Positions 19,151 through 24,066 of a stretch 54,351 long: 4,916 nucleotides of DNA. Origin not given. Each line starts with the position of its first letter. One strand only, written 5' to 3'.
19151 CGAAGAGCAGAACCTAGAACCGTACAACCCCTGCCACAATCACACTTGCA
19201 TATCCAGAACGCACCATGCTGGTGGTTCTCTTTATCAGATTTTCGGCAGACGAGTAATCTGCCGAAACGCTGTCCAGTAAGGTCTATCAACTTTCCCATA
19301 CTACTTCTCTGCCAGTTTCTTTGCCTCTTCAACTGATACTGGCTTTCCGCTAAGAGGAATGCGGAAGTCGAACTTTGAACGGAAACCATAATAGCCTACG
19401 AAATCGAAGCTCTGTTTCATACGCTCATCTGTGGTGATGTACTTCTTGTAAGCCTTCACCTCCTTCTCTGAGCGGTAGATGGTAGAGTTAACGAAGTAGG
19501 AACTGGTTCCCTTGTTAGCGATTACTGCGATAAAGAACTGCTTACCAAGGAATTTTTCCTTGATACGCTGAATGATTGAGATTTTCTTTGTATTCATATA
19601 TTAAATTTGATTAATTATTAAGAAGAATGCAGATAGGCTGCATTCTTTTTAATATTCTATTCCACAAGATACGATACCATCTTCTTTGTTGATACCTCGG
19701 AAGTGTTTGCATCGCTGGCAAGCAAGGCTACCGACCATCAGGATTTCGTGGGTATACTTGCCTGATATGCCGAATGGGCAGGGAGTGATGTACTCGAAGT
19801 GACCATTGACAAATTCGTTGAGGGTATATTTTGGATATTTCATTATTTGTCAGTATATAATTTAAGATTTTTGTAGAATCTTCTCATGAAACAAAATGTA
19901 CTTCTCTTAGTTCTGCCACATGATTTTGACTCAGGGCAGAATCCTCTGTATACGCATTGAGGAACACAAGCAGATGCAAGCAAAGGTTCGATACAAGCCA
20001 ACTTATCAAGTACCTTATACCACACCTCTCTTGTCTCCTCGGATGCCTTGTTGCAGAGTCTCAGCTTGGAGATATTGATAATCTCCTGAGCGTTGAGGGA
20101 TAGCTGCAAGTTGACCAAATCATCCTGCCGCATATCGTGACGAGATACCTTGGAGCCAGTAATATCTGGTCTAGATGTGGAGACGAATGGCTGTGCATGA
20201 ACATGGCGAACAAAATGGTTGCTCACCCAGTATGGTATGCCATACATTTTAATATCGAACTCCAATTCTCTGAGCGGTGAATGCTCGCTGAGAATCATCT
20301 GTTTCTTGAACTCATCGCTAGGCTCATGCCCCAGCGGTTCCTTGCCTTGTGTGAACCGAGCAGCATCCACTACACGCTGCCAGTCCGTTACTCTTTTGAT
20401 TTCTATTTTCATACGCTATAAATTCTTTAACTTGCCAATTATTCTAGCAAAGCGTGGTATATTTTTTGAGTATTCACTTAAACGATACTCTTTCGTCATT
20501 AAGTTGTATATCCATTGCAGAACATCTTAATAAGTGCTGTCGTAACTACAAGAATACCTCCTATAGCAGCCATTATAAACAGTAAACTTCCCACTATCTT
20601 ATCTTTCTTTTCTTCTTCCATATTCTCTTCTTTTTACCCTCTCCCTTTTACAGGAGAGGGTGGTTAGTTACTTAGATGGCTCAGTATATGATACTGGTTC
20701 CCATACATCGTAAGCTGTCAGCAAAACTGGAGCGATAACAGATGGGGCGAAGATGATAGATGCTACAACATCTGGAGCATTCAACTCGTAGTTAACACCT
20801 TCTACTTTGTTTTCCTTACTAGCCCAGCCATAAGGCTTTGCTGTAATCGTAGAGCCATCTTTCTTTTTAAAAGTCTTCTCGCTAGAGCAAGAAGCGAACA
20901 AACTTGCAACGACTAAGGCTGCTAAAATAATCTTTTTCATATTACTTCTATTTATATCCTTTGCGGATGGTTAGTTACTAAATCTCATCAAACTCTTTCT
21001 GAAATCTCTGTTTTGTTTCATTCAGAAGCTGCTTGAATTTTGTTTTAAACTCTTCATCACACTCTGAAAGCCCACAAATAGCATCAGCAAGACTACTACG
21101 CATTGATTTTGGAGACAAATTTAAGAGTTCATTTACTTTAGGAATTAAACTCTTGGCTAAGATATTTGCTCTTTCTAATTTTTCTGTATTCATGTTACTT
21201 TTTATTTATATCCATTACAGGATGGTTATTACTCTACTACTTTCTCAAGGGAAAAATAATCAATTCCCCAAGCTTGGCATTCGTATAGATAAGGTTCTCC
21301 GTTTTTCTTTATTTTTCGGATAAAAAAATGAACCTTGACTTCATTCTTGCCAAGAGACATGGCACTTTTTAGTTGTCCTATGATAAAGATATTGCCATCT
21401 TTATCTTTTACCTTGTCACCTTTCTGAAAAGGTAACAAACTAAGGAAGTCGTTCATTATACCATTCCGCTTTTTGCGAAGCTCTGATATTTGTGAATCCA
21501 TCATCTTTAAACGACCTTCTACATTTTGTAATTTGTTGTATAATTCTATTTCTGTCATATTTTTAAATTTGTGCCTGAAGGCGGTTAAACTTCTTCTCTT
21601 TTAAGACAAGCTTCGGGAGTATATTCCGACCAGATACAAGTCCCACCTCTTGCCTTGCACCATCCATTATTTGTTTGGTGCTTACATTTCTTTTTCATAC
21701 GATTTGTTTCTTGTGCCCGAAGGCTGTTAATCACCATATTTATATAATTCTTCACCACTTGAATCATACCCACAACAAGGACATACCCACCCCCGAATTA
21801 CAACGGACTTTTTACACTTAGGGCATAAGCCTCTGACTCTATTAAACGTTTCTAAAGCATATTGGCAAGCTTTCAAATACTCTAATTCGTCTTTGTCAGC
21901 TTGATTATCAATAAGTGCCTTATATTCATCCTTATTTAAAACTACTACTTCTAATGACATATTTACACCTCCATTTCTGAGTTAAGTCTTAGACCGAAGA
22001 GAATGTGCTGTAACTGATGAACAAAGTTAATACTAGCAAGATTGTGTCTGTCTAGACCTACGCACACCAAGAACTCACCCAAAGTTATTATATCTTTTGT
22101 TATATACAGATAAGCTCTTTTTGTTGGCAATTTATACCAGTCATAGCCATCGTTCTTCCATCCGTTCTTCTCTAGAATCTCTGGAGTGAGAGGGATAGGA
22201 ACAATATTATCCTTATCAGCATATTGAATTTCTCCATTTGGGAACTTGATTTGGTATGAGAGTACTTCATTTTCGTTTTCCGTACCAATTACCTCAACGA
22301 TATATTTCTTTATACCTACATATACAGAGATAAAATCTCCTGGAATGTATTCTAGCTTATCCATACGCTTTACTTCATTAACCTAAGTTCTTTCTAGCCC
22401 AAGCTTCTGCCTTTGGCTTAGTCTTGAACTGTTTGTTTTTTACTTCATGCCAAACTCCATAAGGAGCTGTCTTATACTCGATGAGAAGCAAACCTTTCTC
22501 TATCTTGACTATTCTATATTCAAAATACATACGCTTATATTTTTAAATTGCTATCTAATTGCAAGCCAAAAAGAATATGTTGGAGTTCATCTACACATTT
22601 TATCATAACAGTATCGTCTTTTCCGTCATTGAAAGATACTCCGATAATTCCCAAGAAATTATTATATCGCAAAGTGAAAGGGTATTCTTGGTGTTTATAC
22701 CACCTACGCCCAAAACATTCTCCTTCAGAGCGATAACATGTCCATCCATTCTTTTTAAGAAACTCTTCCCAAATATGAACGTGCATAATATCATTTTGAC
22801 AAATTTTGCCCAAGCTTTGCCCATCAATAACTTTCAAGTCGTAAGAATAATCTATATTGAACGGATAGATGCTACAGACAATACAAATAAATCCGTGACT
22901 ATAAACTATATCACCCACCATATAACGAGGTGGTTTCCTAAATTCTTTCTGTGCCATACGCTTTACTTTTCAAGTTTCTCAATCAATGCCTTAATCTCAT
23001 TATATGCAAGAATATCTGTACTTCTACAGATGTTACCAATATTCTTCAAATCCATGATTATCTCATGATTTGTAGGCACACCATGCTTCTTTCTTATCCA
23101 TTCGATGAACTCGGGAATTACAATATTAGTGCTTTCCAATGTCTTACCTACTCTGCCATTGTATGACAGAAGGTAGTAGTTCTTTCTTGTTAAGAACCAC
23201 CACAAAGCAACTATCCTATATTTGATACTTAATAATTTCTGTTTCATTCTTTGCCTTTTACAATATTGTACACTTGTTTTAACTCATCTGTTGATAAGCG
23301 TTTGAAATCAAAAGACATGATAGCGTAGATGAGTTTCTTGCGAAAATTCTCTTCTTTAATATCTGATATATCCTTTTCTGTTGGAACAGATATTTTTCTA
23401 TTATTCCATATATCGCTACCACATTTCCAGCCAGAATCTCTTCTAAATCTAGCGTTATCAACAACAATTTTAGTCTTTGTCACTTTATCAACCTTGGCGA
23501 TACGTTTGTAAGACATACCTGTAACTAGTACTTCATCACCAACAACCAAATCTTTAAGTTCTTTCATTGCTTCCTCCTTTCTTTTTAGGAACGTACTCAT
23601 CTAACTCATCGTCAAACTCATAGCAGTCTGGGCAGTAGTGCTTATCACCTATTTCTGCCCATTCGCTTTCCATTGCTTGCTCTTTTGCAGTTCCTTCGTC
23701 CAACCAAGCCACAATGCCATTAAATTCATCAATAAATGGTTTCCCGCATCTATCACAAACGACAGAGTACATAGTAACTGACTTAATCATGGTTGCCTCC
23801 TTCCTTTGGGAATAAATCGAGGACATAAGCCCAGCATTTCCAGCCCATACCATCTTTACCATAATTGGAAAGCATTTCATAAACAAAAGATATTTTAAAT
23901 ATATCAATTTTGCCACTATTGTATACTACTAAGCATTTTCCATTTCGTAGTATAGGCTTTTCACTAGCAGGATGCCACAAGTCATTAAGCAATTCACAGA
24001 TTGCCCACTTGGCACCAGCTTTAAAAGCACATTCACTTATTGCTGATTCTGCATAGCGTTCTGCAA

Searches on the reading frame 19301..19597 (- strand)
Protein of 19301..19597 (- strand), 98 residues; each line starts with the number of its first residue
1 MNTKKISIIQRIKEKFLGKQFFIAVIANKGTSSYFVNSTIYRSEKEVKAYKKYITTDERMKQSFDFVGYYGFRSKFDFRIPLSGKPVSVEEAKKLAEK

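Call 17: search_protein_families(library=pfam, max_evalue=0.01, proteins=[window:19301-19597:-])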
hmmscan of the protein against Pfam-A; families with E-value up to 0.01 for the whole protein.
window:19301-19597:- (98 aa): 0 families

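Call 32: search_protein_families(library=phrogs, max_evalue=0.01, proteins=[window:19301-19597:-])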
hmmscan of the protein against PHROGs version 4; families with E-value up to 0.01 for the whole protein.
window:19301-19597:- (98 aa): 1 family
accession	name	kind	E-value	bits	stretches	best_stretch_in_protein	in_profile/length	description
phrog_30965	-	unknown function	2.4e-05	25.6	1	7-78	6-73/81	-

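Call 63: find_homologous_proteins(query=window:19301-19597:-, max_evalue=0.001)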
Query window:19301-19597:- (98 aa): 27 proteins with E <= 0.001 among 28 candidates.
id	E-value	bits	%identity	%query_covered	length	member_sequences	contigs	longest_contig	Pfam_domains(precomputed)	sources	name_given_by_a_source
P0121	3.6e-54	198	98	100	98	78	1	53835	-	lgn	-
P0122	6.8e-54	197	98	100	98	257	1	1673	-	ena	-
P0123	6.5e-52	191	95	100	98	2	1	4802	-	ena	-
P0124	1.9e-51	189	93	100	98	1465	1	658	-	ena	-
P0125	2.8e-49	182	91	100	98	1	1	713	-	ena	-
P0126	4.2e-49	182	89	100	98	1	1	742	-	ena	-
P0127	1.2e-48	180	92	100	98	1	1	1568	-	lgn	-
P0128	5.8e-43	162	89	100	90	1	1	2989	-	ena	-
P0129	9.9e-43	161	79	100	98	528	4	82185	-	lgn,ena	-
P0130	8.2e-38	146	74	98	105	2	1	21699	-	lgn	-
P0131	2.4e-36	141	83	100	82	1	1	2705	-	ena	-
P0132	1.7e-28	116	61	99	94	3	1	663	-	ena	-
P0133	4.5e-28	115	63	99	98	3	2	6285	-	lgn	-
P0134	1.1e-27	113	61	97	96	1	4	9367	-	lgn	-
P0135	6.4e-26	108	61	86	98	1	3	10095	-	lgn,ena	-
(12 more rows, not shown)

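Call 73: predict_structure(alignment_id=A2)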
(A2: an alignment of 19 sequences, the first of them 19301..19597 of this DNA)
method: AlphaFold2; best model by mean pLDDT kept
length: 98 residues; sequences in the alignment: 19
mean_pLDDT: 80.8   pTM: 0.61
mean pLDDT of the five models: 80.8, 78.6, 76.6, 73.9, 69.7
residues with pLDDT >= 90: 36; 70-90: 41; 50-70: 15; < 50: 6
segments of 3 or more residues with pLDDT < 50: 81-84
pLDDT, mean of each block of 10 residues (from residue 1): 66 86 90 75 92 94 92 77 58 77
secondary structure, 60 per line:
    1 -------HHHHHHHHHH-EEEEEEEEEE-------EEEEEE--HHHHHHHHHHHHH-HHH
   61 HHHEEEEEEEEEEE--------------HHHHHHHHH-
elements in order: H8-17 E19-28 E36-41 H44-56 H58-63 E64-74 H89-97

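Call 78: fold_search(model_id=the predicted structure, library=pdb)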
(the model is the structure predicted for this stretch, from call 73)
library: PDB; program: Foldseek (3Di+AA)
matches with E <= 10: 563; with E <= 0.001: 0
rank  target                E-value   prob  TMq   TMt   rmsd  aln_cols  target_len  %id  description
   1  7qoh_h                1.8e-01  0.63  0.34  0.42  10.3        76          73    5  Unique vertex of the phicrAss001 virion with C5 symmetry imposed (released 2023-03-29)
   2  1t8r_A                5.1e-01  0.15  0.27  0.08  11.9       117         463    8  Crystal Structure of E. coli AMP Nucleosidase (released 2004-08-17)
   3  8esq_S                5.4e-01  0.41  0.38  0.25   8.4        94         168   14  Ytm1 associated nascent 60S ribosome State 2 (released 2022-11-30)
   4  8qpe_J                5.8e-01  0.57  0.41  0.20   8.3       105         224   16  Cryo-EM Structure of Pre-B-like Complex (core part) (released 2024-05-22)
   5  8ova_BS               7.0e-01  0.21  0.32  0.22   6.7        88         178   10  CRYO-EM STRUCTURE OF TRYPANOSOMA BRUCEI PROCYCLIC FORM 80S RIBOSOME : PARENTAL STRAIN (released 2023-11-29)
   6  6zu5_LS0              9.0e-01  0.23  0.35  0.24   6.4        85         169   13  Structure of the Paranosema locustae ribosome in complex with Lso2 (released 2020-11-04)
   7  7ejo_B                9.0e-01  0.16  0.27  0.29   8.0        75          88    8  Structure of ERH-2 bound to TOST-1 (released 2021-08-25)
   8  7o6l_B                9.0e-01  0.14  0.27  0.30   9.2        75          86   12  Crystal structure of C. elegans ERH-2 (released 2021-08-25)
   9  1unn_C                9.0e-01  0.14  0.31  0.28   7.0        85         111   14  Complex of beta-clamp processivity factor and little finger domain of PolIV (released 2003-11-06)
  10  7olc_LS               9.6e-01  0.13  0.29  0.20   8.7        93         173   12  Thermophilic eukaryotic 80S ribosome at idle POST state (released 2022-01-26)
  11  6lvs_C                1.1e+00  0.16  0.25  0.09   4.8        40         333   15  USP14 catalytic domain mutant C114S (released 2020-03-18)
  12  7o6n_A                1.1e+00  0.15  0.28  0.28   7.9        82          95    7  Crystal structure of C. elegans ERH-2 PID-3 complex (released 2021-08-25)
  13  1yd5                  1.1e+00  0.11  0.28  0.30  12.7        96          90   14  Crystal structure of the GIY-YIG N-terminal endonuclease domain of UvrC from Thermotoga maritima: Point mutant N88A boun (released 2005-03-01)
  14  8jj5_B                1.1e+00  0.06  0.22  0.15  18.1       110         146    6  Porcine uroplakin complex (released 2023-06-14)
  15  9e6q_AR               1.2e+00  0.23  0.33  0.40   8.2        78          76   10  Cryo-EM structure of the Pyrobaculum calidifontis 50S ribosomal subunit in complex with Dri (released 2024-11-20)
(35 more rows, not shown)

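Call 107: search_protein_representatives(alignment_id=A2)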
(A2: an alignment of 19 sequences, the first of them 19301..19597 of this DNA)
Query: 19 sequences, 95 profile positions. Proteins with E-value up to 0.001 (for the whole library): 16; up to 1e-10: 7; up to 1e-30: 1. The best 16 are listed.
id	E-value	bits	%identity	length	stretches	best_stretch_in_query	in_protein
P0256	1.2e-32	128.1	-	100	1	1-95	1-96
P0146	2.7e-24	101.2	-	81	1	1-81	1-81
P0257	1.3e-23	99.1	-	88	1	3-81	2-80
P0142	1.6e-21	92.3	-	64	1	1-50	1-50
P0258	1.5e-13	66.8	-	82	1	4-80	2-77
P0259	1.7e-13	66.6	-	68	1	17-80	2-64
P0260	2.4e-11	59.7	-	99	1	3-82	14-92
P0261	1.3e-07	47.8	-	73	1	9-75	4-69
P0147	1.4e-07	47.6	-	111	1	58-91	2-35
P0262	4.1e-06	42.9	-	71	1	6-72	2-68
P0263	4.3e-06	42.9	-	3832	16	33-81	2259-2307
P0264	5.9e-05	39.2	-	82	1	4-74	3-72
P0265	1.4e-04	38.0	-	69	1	9-73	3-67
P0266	1.5e-04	37.9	-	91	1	6-88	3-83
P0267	1.9e-04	37.6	-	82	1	10-75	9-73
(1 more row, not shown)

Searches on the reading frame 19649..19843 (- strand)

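Call 32: search_protein_families(library=phrogs, max_evalue=0.01, proteins=[window:19649-19843:-])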
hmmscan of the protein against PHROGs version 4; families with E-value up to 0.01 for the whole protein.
window:19649-19843:- (64 aa): 0 families

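Call 33: search_protein_families(library=pfam, max_evalue=0.05, proteins=[window:19649-19843:-])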
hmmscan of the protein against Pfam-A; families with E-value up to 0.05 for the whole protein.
window:19649-19843:- (64 aa): 0 families

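Call 41: search_protein_families(library=phrogs, max_evalue=0.1, proteins=[window:19649-19843:-])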
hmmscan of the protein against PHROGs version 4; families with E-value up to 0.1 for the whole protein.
window:19649-19843:- (64 aa): 1 family
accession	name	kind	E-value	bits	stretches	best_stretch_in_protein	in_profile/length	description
phrog_4737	-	unknown function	0.016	16.3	1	18-47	17-49/82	-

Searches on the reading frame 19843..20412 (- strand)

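Call 32: search_protein_families(library=phrogs, max_evalue=0.01, proteins=[window:19843-20412:-])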
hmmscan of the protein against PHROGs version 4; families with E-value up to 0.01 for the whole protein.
window:19843-20412:- (189 aa): 0 families

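Call 33: search_protein_families(library=pfam, max_evalue=0.05, proteins=[window:19843-20412:-])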
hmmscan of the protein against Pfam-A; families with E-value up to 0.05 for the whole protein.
window:19843-20412:- (189 aa): 2 families
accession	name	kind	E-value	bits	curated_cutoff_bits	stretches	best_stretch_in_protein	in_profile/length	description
PF02511.20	Thy1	-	3.1e-07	30.8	24.8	1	102-142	149-189/191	Thymidylate synthase complementing protein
PF21193.3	NMD_SH3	-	0.018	15.7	27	1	96-125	3-31/49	NMD3 SH3 domain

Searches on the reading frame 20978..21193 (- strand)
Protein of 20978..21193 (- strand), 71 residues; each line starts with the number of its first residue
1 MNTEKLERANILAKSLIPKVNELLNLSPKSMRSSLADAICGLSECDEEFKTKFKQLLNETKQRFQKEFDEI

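Call 32: search_protein_families(library=phrogs, max_evalue=0.01, proteins=[window:20978-21193:-])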
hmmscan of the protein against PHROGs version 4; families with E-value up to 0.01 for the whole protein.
window:20978-21193:- (71 aa): 0 families

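Call 33: search_protein_families(library=pfam, max_evalue=0.05, proteins=[window:20978-21193:-])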
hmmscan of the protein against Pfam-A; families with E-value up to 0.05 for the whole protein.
window:20978-21193:- (71 aa): 1 family
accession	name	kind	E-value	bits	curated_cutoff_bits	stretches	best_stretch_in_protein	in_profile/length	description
PF02912.23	Phe_tRNA-synt_N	-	0.016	15.6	22.3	1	33-70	18-55/69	Aminoacyl tRNA synthetase class II, N-terminal domain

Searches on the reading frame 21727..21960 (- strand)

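Call 41: search_protein_families(library=phrogs, max_evalue=0.1, proteins=[window:21727-21960:-])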
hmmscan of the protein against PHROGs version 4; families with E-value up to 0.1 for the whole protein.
window:21727-21960:- (77 aa): 1 family
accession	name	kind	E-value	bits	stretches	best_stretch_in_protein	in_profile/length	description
phrog_30683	-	unknown function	0.016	15.7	1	13-72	142-200/275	-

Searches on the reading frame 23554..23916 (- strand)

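Call 41: search_protein_families(library=phrogs, max_evalue=0.1, proteins=[window:23554-23916:-])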
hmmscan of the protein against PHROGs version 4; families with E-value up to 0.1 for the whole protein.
window:23554-23916:- (120 aa): 3 families
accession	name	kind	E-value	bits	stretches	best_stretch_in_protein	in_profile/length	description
phrog_17873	-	unknown function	2.1e-12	48.2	1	46-103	8-67/69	-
phrog_18649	-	unknown function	0.019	16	1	53-98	12-51/68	-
phrog_12295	-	unknown function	0.036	15.2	0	49-61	18-30/56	-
